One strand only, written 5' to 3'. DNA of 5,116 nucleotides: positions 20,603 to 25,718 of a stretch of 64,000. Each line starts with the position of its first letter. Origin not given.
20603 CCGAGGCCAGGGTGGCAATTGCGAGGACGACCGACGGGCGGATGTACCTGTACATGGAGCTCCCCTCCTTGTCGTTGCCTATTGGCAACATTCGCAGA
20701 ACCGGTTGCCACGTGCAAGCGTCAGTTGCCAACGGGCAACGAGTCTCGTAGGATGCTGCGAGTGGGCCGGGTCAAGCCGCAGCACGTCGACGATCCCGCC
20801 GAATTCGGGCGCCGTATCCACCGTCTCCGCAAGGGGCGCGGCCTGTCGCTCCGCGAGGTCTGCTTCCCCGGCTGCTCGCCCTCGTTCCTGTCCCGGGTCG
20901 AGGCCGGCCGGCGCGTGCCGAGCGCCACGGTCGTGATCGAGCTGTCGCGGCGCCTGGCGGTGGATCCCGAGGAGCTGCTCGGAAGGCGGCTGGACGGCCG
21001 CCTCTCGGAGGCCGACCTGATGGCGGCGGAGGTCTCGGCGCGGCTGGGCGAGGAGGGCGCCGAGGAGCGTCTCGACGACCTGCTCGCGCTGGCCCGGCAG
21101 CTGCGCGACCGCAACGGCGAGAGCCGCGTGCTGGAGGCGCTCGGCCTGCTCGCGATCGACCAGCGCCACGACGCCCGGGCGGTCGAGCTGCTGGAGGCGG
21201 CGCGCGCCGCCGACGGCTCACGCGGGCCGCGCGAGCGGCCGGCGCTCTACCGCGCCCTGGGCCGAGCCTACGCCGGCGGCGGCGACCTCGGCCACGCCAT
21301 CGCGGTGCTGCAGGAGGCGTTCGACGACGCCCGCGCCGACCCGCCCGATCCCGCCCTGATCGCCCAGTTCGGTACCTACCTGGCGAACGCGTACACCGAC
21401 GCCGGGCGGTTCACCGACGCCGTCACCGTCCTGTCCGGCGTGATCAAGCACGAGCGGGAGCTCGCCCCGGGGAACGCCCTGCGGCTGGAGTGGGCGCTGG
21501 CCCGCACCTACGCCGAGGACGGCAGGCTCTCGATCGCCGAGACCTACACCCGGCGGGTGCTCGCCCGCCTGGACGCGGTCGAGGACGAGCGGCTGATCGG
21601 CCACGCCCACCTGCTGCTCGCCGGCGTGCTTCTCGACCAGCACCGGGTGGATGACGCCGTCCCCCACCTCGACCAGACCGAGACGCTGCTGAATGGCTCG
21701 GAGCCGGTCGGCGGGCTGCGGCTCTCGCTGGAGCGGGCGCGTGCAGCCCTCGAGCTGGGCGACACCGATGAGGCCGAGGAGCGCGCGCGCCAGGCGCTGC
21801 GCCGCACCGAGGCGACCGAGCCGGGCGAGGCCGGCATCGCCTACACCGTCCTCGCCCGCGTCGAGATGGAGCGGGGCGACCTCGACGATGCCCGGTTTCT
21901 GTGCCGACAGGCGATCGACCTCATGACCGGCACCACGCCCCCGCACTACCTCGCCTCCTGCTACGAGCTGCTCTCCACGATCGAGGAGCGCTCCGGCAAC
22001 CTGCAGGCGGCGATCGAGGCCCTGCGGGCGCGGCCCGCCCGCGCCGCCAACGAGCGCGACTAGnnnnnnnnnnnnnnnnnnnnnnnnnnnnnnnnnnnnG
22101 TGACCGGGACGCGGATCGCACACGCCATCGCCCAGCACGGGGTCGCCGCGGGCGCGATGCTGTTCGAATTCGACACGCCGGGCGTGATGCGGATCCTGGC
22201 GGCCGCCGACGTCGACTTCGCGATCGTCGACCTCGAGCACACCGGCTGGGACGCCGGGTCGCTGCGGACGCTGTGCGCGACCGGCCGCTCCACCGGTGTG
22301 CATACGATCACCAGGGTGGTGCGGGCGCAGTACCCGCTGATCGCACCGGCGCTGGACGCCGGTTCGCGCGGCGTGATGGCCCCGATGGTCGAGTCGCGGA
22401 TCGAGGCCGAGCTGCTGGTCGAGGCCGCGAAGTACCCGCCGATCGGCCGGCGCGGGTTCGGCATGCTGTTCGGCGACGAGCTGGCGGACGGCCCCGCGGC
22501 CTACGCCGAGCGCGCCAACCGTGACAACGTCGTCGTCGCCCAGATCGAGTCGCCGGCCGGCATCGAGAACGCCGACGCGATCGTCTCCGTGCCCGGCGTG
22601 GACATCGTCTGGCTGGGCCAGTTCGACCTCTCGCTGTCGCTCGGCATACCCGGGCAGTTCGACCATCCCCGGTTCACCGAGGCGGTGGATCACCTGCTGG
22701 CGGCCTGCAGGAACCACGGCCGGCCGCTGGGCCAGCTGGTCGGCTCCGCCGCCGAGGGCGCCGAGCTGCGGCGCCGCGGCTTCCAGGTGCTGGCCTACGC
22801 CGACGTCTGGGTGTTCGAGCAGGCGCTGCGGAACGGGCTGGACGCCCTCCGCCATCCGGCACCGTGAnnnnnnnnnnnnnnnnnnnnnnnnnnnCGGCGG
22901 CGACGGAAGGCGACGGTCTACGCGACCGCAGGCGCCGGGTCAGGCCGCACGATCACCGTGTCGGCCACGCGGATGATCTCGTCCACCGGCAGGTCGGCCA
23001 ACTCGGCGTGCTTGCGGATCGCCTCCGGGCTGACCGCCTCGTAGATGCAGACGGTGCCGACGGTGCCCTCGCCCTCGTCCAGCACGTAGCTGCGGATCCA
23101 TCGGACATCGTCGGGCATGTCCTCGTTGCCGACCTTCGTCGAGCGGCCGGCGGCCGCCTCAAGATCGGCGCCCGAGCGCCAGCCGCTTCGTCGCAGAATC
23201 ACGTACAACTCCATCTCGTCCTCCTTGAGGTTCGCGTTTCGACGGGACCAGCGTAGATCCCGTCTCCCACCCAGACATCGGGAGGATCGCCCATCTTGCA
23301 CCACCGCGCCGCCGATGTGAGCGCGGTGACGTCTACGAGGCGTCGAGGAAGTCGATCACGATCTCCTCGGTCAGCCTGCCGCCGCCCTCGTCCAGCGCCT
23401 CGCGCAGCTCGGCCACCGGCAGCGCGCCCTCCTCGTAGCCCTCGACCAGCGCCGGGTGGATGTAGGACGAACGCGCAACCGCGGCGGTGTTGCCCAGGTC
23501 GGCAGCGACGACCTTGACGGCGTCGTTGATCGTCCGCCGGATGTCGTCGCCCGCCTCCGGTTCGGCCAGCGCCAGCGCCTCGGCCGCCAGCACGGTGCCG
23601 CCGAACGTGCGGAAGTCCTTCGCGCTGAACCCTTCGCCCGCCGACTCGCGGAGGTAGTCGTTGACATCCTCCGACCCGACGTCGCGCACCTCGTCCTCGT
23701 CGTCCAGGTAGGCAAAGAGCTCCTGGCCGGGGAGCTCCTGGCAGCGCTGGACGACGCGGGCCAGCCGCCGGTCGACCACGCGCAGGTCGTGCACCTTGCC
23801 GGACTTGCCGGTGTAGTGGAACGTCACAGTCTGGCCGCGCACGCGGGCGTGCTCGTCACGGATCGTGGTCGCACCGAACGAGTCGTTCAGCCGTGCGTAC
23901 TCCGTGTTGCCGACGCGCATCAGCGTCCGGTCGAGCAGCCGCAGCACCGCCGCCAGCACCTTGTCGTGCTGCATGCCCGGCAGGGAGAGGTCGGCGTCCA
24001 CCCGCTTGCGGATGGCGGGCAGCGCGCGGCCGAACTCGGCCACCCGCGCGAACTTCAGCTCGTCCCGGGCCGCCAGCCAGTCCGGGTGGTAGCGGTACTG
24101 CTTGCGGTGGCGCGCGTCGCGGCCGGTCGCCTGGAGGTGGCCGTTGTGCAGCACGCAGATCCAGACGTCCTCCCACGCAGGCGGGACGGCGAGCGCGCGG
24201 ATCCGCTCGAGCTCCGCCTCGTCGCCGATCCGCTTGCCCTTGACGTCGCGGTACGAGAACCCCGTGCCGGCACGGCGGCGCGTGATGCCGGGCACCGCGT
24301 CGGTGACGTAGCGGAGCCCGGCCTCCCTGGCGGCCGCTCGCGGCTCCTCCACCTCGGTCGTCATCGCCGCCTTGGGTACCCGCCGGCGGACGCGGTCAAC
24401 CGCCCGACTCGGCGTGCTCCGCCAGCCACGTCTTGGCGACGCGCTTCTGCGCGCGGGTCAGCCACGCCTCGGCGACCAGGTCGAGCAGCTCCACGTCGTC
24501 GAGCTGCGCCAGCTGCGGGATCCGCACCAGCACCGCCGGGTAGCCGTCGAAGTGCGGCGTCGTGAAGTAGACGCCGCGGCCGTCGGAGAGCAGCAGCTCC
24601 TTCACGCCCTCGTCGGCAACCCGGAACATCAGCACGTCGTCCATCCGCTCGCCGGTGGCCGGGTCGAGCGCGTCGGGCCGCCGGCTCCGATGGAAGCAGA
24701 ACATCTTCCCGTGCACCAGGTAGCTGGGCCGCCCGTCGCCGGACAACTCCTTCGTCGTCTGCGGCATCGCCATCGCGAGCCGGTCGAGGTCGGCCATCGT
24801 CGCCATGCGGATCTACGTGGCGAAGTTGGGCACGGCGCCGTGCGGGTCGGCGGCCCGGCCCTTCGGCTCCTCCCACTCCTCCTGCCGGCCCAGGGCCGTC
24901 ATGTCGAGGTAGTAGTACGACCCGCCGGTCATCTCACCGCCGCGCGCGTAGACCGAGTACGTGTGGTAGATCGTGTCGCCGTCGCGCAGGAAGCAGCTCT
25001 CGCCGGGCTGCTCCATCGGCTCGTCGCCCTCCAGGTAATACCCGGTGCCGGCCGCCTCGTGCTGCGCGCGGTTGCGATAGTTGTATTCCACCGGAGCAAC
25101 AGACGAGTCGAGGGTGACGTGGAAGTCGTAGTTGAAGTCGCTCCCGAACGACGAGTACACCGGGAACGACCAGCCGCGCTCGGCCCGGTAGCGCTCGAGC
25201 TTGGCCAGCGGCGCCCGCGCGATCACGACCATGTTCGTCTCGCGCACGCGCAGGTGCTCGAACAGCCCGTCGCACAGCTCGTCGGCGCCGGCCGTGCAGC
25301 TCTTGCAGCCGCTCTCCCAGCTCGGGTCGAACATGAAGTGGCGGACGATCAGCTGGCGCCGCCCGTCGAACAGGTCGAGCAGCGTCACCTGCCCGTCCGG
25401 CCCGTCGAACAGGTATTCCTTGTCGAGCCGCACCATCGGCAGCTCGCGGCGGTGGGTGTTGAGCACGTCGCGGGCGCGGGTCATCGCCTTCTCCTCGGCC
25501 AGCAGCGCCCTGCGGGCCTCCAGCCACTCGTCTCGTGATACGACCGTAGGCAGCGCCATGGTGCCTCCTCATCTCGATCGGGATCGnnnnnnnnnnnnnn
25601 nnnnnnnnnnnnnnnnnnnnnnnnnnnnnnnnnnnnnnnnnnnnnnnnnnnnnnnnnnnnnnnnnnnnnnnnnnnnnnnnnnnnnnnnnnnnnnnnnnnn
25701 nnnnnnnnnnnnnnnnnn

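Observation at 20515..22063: Candidate exported-peptide / HTH-TPR receptor cassette (RRNPP- or Rgg/SHP-like) in a high-GC genome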

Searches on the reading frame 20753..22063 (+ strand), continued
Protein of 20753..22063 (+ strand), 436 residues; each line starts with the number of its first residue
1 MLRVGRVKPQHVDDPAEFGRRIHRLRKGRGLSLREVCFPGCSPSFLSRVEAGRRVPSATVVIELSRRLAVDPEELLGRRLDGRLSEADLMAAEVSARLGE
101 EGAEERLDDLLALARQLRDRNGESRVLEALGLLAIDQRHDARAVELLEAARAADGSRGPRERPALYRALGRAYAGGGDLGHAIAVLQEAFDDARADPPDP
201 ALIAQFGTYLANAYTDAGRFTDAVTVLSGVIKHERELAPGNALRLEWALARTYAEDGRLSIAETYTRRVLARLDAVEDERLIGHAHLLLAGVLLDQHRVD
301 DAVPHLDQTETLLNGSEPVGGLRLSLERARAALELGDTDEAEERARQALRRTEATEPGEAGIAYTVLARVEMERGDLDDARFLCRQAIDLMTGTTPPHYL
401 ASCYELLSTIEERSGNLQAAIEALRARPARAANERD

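Call 82: fold_search(model_id=the predicted structure, library=viral)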
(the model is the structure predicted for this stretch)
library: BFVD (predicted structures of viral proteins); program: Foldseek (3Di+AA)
matches with E <= 10: 775; with E <= 0.001: 12
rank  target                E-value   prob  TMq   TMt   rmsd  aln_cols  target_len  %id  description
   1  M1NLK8                1.1e-07  1.00  0.50  0.62   4.2       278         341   13  Repeat protein [Moumouvirus goulette]
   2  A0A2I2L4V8            2.1e-05  1.00  0.64  0.55   4.2       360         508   13  Tetratricopeptide repeat protein [Orpheovirus IHUMI-LCC2]
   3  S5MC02                2.2e-05  1.00  0.37  0.38  14.5       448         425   11  (no name in the UniProt tables at hand)
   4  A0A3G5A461            3.7e-05  1.00  0.36  0.35  12.3       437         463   17  RING-type domain-containing protein [Harvfovirus sp.]
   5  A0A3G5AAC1            4.0e-05  1.00  0.41  0.40  12.2       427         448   14  UDP-N-acetylglucosamine--peptide N-acetylglucosaminyltransferase SPINDLY [Hyperionvirus sp.]
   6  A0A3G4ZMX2            4.0e-05  1.00  0.35  0.22  13.4       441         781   14  RING-type domain-containing protein [Terrestrivirus sp.]
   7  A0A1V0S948            4.9e-05  1.00  0.28  0.30  17.1       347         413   13  TPR repeat protein [Catovirus CTV1]
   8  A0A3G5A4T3            3.2e-04  1.00  0.40  0.30  11.1       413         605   14  RING-type domain-containing protein [Harvfovirus sp.]
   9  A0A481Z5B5            3.4e-04  1.00  0.43  0.47  10.3       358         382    8  Pentacotripeptide-repeat region protein [Pithovirus LCPAC102]
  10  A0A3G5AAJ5            6.5e-04  1.00  0.26  0.18  18.3       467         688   12  Sel1 repeat family protein [Hyperionvirus sp.]
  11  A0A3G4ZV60            8.5e-04  1.00  0.28  0.26  20.3       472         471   12  Uncharacterized protein [Barrevirus sp.]
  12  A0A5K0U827            9.2e-04  1.00  0.24  0.29  15.1       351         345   12  Gamma-soluble NSF attachment protein (Fragment) [Yasminevirus sp. GU-2018]
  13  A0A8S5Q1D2            1.0e-03  1.00  0.49  0.39   5.5       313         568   14  Response regulator protein [Siphoviridae sp. ctOCb13]
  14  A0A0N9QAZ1            1.0e-03  1.00  0.39  0.27  15.9       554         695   10  Uncharacterized protein [Chrysochromulina ericina virus CeV-01B]
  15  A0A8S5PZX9            1.2e-03  1.00  0.49  0.37   4.7       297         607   13  Serine-pyruvate aminotransferase [Siphoviridae sp. ctOCb13]
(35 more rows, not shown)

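Call 84: search_dna_similar(query=window:20762-22060:+, collection=plasmids, mode=protein, max_evalue=1e-10, max_rows=10)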
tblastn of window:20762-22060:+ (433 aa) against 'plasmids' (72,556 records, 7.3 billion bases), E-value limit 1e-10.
No match.

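Call 85: search_dna_similar(query=window:20762-22060:+, collection=phages, mode=protein, max_evalue=1e-10, max_rows=10)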
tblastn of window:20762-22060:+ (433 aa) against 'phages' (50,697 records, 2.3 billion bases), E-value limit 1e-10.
No match.
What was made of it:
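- Closest known: PrgX / PrgQ. Different: Here the cassette is chromosomal (no plasmid or phage match, calls 84, 85) and actinobacterial.
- Tried and rejected: tblastn of the regulator against plasmids and phages: no match (calls 84, 85), so there is no sign of a mobile element.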

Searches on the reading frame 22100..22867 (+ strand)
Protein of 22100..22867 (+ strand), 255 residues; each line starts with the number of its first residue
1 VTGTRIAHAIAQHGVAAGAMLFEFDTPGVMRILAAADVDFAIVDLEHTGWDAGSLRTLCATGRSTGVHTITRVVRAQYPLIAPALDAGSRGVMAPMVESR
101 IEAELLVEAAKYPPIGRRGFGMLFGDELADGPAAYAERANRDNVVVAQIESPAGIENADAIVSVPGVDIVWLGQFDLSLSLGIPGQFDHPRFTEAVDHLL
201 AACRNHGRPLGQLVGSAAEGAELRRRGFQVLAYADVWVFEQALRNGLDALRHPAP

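Call 6: search_protein_families(library=pfam, proteins=[window:22100-22867:+], max_evalue=0.01)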
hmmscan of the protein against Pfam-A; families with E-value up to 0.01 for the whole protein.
window:22100-22867:+ (255 aa): 1 family
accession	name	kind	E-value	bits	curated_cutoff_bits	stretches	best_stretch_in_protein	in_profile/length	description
PF03328.21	HpcH_HpaI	-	9.1e-28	97.5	25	1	25-232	9-210/221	HpcH/HpaI aldolase/citrate lyase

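Call 40: search_protein_families(library=ncbifam, proteins=[window:22100-22867:+], max_evalue=0.01)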
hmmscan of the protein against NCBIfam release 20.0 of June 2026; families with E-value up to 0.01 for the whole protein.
window:22100-22867:+ (255 aa): 4 families
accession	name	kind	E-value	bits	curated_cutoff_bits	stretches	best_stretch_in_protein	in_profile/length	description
TIGR02311.1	HpaI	equivalog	3.5e-31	108.5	368.8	1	29-236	25-234/249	4-hydroxy-2-oxoheptanedioate aldolase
TIGR03239.1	GarL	equivalog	2.1e-29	102.8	406.75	1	30-243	26-240/249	2-dehydro-3-deoxyglucarate aldolase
NF007849.0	PRK10558.1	equivalog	1.6e-28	99.8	393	1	29-244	32-248/256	2-dehydro-3-deoxyglucarate aldolase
NF007521.0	PRK10128.1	equivalog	6.2e-23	81.7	441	1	29-221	31-224/267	2-keto-3-deoxy-L-rhamnonate aldolase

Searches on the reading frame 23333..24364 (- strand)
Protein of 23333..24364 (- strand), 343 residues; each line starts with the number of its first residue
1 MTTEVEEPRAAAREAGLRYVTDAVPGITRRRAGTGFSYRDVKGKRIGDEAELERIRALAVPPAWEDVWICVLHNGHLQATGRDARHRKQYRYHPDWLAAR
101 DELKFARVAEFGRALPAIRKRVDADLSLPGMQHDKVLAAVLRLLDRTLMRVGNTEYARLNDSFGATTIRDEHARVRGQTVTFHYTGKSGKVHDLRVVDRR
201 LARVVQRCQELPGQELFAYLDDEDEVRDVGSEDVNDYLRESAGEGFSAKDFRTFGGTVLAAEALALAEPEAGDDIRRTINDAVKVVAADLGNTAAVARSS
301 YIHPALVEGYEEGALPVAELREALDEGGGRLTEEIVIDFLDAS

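Call 6: search_protein_families(library=pfam, proteins=[window:23333-24364:-], max_evalue=0.01)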
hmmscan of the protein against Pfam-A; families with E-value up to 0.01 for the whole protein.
window:23333-24364:- (343 aa): 2 families
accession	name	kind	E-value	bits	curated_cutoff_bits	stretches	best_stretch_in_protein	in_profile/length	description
PF01028.25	Topoisom_I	-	1.2e-33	116.9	23.7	1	99-310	7-210/228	Eukaryotic DNA topoisomerase I, catalytic core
PF21338.2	Top1B_N_bact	-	9.8e-26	89.7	27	1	35-83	1-49/49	Bacterial DNA topoisomerase IB, N-terminal domain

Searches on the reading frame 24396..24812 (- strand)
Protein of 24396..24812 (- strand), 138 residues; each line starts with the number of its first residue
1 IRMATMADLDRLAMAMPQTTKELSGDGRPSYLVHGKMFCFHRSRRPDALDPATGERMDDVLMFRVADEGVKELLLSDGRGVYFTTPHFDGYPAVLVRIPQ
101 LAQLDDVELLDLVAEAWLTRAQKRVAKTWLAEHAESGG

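Call 80: search_protein_families(library=pfam, proteins=[window:24396-24812:-], max_evalue=0.00001)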
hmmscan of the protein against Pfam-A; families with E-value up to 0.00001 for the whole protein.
window:24396-24812:- (138 aa): 1 family
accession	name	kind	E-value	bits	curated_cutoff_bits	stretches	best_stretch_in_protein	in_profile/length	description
PF04237.18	YjbR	-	8.8e-07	29.9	30.1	1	14-118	1-87/88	YjbR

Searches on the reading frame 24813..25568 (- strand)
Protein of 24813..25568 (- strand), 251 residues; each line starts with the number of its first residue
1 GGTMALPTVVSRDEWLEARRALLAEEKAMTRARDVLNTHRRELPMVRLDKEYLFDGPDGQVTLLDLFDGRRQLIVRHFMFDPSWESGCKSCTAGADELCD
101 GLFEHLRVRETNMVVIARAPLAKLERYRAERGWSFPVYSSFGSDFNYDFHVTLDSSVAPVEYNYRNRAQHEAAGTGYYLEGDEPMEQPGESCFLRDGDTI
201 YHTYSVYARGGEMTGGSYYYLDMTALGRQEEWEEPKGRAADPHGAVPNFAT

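Call 80: search_protein_families(library=pfam, proteins=[window:24813-25568:-], max_evalue=0.00001)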
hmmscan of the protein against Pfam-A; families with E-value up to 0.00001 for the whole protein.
window:24813-25568:- (251 aa): 1 family
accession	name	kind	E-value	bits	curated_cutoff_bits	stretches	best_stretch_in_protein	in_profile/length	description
PF05988.18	DUF899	-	6.6e-82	274.9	27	1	5-231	2-211/224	Bacterial protein of unknown function (DUF899)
